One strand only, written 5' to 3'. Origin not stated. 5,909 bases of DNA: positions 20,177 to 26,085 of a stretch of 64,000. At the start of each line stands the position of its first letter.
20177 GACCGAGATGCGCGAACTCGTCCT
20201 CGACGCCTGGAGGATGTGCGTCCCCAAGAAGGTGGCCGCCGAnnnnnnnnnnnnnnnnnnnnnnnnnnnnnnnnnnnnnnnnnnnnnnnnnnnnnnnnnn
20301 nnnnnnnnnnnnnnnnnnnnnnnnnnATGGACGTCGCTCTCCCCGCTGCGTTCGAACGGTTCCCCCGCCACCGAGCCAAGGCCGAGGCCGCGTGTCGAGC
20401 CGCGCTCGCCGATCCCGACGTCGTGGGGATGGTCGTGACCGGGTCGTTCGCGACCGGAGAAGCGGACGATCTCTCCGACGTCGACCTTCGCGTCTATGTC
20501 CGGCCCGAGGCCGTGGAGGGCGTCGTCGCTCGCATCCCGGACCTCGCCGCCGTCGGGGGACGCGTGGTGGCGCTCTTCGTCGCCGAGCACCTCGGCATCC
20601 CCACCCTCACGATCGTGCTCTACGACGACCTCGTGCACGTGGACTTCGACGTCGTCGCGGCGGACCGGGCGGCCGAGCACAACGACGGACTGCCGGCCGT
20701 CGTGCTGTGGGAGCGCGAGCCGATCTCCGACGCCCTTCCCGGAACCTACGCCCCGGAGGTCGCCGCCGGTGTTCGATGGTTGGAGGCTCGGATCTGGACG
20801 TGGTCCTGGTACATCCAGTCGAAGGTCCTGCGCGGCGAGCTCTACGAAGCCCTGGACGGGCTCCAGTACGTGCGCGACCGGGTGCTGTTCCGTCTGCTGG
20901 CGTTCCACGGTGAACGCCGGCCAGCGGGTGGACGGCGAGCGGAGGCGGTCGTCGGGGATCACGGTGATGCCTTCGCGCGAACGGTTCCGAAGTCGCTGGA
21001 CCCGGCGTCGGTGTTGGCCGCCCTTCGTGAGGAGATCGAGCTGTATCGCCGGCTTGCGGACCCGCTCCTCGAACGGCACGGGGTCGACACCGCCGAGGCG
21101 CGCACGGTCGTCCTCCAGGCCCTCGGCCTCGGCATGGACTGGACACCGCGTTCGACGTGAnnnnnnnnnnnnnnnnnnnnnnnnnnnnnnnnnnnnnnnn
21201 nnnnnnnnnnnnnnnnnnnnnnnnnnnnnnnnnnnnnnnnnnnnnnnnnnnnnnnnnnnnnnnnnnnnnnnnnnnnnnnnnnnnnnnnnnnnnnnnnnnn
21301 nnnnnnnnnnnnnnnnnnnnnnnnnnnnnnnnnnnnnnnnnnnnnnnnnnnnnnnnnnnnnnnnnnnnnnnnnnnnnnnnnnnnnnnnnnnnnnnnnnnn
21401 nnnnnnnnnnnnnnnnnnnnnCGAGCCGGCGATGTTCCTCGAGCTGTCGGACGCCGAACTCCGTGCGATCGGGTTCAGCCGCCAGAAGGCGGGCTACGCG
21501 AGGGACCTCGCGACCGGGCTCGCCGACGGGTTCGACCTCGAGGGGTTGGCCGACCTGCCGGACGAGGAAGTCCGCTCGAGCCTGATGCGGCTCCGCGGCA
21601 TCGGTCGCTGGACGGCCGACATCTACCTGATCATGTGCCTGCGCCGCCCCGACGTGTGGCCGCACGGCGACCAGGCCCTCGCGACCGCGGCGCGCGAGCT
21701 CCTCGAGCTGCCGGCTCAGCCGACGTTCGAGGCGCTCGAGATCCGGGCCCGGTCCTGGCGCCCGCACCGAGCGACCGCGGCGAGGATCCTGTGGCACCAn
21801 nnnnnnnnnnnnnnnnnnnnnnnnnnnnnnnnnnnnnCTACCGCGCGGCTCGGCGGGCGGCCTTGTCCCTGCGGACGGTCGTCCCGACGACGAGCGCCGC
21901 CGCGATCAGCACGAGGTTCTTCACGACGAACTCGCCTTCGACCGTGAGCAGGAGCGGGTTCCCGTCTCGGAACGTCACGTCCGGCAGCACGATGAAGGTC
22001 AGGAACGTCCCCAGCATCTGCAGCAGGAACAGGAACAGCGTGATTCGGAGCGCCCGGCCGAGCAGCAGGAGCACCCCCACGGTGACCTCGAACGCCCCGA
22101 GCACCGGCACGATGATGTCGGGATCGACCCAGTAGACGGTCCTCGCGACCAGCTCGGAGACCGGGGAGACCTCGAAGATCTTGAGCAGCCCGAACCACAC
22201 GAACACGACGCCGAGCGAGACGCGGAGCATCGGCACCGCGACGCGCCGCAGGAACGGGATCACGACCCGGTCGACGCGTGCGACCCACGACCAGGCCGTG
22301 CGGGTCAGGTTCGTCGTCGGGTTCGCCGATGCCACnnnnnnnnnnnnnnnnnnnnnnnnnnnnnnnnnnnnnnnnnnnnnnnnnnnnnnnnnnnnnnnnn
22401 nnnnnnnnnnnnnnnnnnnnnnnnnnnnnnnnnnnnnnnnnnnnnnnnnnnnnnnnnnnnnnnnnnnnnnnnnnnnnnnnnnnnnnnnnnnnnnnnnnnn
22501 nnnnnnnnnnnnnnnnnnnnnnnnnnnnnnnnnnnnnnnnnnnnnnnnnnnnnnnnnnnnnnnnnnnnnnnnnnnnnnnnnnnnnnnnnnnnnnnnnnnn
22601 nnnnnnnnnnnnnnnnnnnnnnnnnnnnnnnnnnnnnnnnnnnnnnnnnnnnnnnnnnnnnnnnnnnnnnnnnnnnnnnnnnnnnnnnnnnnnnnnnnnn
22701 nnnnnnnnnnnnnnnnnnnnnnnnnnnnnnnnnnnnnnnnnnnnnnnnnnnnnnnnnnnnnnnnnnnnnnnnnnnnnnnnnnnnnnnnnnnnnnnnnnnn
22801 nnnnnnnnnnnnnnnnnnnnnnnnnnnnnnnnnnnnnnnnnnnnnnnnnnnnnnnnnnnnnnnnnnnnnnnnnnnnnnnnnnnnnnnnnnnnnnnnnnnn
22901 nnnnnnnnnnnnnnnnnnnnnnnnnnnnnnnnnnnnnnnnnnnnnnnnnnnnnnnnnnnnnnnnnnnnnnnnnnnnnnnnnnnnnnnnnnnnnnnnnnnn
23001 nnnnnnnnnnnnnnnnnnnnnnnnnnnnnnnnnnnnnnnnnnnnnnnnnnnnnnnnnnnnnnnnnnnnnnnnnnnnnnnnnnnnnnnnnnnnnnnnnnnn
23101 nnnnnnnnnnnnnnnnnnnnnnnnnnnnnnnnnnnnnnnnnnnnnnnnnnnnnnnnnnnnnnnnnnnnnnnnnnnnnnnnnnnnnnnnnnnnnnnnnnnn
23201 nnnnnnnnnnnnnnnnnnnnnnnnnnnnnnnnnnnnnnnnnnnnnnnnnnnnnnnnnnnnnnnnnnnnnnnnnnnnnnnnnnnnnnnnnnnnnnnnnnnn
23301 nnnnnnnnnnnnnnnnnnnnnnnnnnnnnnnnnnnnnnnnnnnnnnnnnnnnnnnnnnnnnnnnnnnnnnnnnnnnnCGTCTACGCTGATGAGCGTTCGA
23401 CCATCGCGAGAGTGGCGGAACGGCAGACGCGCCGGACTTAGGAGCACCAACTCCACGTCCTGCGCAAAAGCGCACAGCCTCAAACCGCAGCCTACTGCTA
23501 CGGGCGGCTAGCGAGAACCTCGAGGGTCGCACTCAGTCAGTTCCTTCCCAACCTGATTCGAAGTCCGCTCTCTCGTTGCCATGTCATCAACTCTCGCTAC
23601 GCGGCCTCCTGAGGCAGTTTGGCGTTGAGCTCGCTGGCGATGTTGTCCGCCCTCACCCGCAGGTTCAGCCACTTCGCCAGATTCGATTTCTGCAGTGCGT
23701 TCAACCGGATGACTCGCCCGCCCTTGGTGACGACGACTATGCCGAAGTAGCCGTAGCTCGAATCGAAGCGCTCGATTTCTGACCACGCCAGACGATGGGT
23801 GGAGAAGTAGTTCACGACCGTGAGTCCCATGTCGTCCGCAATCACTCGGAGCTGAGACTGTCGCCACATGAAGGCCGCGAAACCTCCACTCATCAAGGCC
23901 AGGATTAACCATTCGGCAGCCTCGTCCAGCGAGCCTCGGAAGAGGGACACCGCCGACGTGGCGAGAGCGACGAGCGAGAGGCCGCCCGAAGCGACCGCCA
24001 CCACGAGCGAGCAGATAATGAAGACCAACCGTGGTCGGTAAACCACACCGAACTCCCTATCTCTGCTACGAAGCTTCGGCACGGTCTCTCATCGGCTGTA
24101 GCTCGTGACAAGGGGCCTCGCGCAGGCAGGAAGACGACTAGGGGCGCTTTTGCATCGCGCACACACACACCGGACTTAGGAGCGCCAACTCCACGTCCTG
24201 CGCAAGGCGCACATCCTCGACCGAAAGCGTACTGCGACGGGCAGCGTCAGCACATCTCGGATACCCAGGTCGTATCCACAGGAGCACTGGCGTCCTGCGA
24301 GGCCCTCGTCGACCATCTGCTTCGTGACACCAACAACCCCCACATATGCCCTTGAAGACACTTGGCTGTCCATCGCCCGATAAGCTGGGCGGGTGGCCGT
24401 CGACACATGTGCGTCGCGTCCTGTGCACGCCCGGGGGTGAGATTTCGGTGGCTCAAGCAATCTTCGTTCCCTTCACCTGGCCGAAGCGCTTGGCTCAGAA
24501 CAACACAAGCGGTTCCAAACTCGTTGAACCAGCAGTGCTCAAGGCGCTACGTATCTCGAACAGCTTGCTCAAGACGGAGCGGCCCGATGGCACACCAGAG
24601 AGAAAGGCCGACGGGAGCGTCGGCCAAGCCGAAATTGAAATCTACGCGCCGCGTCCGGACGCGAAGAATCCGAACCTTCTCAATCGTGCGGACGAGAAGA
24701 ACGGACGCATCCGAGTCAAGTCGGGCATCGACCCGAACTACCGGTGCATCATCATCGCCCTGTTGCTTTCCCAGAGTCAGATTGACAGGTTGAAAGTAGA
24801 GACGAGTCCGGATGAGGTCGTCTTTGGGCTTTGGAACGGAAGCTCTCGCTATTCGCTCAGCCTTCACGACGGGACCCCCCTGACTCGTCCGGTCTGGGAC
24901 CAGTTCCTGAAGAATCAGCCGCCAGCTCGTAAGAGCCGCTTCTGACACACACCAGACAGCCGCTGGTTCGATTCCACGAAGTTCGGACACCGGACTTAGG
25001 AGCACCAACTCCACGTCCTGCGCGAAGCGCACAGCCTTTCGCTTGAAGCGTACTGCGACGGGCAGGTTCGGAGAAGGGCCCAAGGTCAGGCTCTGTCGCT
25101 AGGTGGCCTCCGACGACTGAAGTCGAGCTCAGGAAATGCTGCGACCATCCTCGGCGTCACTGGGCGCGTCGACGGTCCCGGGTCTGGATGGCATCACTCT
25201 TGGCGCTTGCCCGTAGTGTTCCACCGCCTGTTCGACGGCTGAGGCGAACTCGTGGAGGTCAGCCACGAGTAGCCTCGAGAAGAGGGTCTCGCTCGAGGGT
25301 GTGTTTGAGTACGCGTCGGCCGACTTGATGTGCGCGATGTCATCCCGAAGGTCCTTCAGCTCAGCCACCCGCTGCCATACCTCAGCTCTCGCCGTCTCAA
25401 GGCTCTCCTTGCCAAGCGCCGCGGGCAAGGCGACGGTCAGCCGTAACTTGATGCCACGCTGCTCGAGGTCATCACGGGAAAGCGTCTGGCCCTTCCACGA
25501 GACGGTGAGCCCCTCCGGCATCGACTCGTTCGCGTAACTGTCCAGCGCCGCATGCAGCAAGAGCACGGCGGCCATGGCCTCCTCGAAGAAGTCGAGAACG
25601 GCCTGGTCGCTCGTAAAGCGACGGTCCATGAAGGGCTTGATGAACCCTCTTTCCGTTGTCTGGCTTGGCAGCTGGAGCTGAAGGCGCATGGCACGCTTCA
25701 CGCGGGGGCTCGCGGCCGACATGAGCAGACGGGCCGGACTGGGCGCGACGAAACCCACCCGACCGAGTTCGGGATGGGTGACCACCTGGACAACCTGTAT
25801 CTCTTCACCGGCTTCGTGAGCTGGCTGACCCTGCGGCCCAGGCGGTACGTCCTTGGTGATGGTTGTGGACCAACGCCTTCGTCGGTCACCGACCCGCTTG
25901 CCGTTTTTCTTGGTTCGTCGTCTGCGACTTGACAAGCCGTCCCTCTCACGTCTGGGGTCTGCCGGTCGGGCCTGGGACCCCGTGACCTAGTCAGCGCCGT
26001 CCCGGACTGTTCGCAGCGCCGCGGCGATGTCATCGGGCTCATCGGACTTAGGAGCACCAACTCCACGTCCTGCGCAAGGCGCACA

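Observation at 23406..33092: Integron-like cassette array anchored on a tRNA-Leu anticodon loop, punctuated by nine ~80-bp repeats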

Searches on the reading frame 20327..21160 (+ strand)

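Call 53: search_protein_families(library=pfam, proteins=[window:20327-21160:+], max_evalue=0.001)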
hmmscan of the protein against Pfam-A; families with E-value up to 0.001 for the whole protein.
window:20327-21160:+ (277 aa): 1 family
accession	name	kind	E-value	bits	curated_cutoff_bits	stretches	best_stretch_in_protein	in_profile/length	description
PF01909.29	NTP_transf_2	-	9.9e-06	26.3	21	1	30-63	13-45/93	Nucleotidyltransferase domain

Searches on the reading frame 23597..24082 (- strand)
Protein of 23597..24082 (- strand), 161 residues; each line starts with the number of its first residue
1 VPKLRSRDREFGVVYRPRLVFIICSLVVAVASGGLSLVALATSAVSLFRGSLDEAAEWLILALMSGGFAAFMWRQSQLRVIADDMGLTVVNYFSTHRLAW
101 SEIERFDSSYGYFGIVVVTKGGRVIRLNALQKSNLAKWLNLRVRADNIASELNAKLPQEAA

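Call 12: search_protein_families(library=pfam, proteins=[window:23597-24082:-], max_evalue=0.01)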
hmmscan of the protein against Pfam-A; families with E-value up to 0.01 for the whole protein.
window:23597-24082:- (161 aa): 1 family
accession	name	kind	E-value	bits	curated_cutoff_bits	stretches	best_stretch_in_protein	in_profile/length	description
PF10756.15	bPH_6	-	8.6e-07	29.3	22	1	78-132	2-56/73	Bacterial PH domain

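Call 46: search_protein_families(library=pfam, alignment_id=A3, max_evalue=0.001)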
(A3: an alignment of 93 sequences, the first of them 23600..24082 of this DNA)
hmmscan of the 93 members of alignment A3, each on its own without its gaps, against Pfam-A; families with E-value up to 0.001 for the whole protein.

A. member 1, window:23600-24082:- (161 aa): 1 family
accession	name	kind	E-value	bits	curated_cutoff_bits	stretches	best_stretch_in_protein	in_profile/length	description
PF10756.15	bPH_6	-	8.6e-07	29.3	22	1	78-132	2-56/73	Bacterial PH domain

B. families by the number of members that match (of 93 scanned): 44 families (the first 25 are shown)
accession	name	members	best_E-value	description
PF08241.18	Methyltransf_11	3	2.1e-22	Methyltransferase domain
PF13649.12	Methyltransf_25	3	3.5e-17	Methyltransferase domain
PF13508.13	Acetyltransf_7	3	5.7e-15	Acetyltransferase (GNAT) domain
PF00583.31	Acetyltransf_1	3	1.5e-14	Acetyltransferase (GNAT) family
PF08242.18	Methyltransf_12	3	3e-12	Methyltransferase domain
PF13489.12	Methyltransf_23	3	4.1e-12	Methyltransferase domain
PF13847.12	Methyltransf_31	3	2.5e-11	Methyltransferase domain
PF13673.13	Acetyltransf_10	3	1.2e-07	Acetyltransferase (GNAT) domain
PF19410.4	DUF5980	3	1e-06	Family of unknown function (DUF5980)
PF01209.24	Ubie_methyltran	3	1.2e-06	ubiE/COQ5 methyltransferase family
PF13313.11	DUF4082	3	3e-06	Domain of unknown function (DUF4082)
PF02417.20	Chromate_transp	2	5.9e-76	Chromate transporter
PF13360.13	PQQ_2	2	3.6e-22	Outer membrane protein assembly factor BamB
PF12680.13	SnoaL_2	2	1.3e-15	SnoaL-like domain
PF08940.17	DUF1918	2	1.2e-11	Domain of unknown function (DUF1918)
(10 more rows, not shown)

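Call 47: search_protein_families(library=padloc, alignment_id=A3, max_evalue=0.00001)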
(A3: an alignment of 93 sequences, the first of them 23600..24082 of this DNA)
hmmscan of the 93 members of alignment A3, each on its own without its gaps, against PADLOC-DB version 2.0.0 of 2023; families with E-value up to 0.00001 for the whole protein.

A. member 1, window:23600-24082:- (161 aa): 0 families

B. families by the number of members that match (of 93 scanned): 10 families
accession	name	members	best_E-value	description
PDLC04134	mad2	3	2.4e-14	mads_2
PDLC04819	PDC-S02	1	1.4e-41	-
PDLC04815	PDC-S02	1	2.8e-28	-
PDLC01720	Csa3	1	1.8e-20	Csa3_1_CAS-I-II-III-IV-V-VI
PDLC04806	PDC-S02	1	1.6e-19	-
PDLC01438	Csa3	1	5e-17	"CAS-I,CAS-II,CAS-III,CAS-IV,CAS-V,CAS-VI; associated_signaling"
PDLC04796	PDC-S02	1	4.4e-15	-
PDLC03657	mREase_IV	1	9.5e-12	Type IV methyl-directed restriction enzyme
PDLC04576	PDC-M32A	1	9.6e-08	-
PDLC04575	PDC-M32A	1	2e-06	-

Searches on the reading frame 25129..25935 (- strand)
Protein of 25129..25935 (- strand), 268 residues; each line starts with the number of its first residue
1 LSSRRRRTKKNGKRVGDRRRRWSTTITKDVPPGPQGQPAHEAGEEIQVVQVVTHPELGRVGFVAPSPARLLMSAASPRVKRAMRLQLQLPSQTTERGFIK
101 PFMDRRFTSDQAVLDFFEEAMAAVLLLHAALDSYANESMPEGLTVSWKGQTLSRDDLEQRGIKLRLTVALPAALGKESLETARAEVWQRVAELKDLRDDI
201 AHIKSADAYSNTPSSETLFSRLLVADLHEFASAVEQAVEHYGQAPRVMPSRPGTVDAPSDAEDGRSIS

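Call 12: search_protein_families(library=pfam, proteins=[window:25129-25935:-], max_evalue=0.01)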
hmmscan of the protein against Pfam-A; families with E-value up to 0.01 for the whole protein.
window:25129-25935:- (268 aa): 0 families

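Call 58: search_protein_families(library=ncbifam, proteins=[window:25129-25935:-], max_evalue=0.001)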
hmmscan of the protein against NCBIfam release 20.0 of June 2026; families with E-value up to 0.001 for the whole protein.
window:25129-25935:- (268 aa): 0 families

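Call 73: find_homologous_proteins(query=window:25132-25935:-, max_evalue=0.00001)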
Query window:25132-25935:- (268 aa): 9 proteins with E <= 0.00001 among 3262 candidates.
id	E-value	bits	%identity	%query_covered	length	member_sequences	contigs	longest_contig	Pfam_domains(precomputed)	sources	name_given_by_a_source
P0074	2.2e-165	566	97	100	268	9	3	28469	-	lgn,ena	-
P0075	3.6e-95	336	64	88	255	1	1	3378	-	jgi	jgi:hypothetical protein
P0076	8.2e-65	237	47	94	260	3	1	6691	-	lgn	-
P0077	2.2e-61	225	45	97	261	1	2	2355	-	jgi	jgi:hypothetical protein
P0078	3.8e-51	192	43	84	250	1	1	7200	-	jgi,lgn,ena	-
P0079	9.7e-43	164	41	83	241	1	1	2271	-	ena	-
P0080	1.2e-41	161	40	86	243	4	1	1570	-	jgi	jgi:hypothetical protein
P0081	6.0e-37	145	43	74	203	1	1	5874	-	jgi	jgi:hypothetical protein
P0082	1.9e-29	121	53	43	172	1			-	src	-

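Call 75: find_encoding_contigs(protein=P0074, flank=10000, max_places=3)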
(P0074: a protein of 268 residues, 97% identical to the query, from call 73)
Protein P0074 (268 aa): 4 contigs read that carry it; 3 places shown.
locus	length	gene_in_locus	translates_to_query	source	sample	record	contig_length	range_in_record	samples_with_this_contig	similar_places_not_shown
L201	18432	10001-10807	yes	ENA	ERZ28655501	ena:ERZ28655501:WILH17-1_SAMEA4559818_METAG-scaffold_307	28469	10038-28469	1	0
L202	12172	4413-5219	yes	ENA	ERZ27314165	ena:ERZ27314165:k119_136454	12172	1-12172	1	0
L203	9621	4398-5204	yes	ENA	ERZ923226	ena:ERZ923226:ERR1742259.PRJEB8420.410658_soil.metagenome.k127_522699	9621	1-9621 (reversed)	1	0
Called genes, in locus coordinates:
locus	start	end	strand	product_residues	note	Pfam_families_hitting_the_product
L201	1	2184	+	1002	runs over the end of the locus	PF00270:DEAD (weak), PF04851:ResIII (weak)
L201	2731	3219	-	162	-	-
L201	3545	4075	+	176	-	-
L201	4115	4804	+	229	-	PF00239:Resolvase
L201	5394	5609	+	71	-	-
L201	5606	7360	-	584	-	PF09250:Prim-Pol, PF13481:AAA_25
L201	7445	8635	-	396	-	-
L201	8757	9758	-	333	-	PF28530:DUF8426, PF04471:Mrr_cat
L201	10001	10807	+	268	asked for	-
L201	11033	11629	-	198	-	-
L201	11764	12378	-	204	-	-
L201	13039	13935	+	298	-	PF04655:APH_6_hur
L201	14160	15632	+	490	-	PF19410:DUF5980 (faint)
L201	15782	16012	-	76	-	-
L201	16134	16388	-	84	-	-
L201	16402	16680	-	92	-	-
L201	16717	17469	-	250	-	PF00589:Phage_integrase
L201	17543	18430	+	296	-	?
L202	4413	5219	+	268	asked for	-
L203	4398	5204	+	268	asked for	-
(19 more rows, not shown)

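Call 76: find_encoding_contigs(protein=P0076, flank=7000, max_places=2)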
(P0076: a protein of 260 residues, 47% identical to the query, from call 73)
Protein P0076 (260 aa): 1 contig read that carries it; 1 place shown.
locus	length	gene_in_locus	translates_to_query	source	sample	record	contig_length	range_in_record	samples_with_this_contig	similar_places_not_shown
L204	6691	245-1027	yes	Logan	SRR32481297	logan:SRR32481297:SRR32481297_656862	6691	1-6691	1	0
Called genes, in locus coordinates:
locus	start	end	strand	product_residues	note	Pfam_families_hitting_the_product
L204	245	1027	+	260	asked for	-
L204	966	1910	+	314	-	-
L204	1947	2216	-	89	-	-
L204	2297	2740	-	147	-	-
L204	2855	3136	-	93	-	-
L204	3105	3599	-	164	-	-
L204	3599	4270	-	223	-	PF19865:DUF6338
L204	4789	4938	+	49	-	PF24113:DUF7387 (weak)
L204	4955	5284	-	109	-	-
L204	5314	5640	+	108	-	-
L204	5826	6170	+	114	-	PF12728:HTH_17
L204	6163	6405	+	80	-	-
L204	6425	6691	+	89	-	?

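Call 77: find_encoding_contigs(protein=P0078, flank=7000, max_places=2)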
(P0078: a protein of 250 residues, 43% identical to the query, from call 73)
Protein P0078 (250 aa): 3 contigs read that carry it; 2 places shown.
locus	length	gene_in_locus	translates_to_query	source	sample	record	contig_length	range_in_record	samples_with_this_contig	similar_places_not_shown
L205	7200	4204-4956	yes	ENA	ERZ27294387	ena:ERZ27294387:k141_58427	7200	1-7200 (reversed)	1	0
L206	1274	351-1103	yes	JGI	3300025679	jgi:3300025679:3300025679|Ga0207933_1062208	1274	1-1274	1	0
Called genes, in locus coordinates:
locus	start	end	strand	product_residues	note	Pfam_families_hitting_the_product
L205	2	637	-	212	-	?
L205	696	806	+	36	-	-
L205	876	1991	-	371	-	-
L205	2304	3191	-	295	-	-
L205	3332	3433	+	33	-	-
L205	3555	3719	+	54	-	-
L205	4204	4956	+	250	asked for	-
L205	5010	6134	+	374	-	-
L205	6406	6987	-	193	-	PF00589:Phage_integrase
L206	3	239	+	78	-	?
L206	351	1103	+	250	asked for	-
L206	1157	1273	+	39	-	?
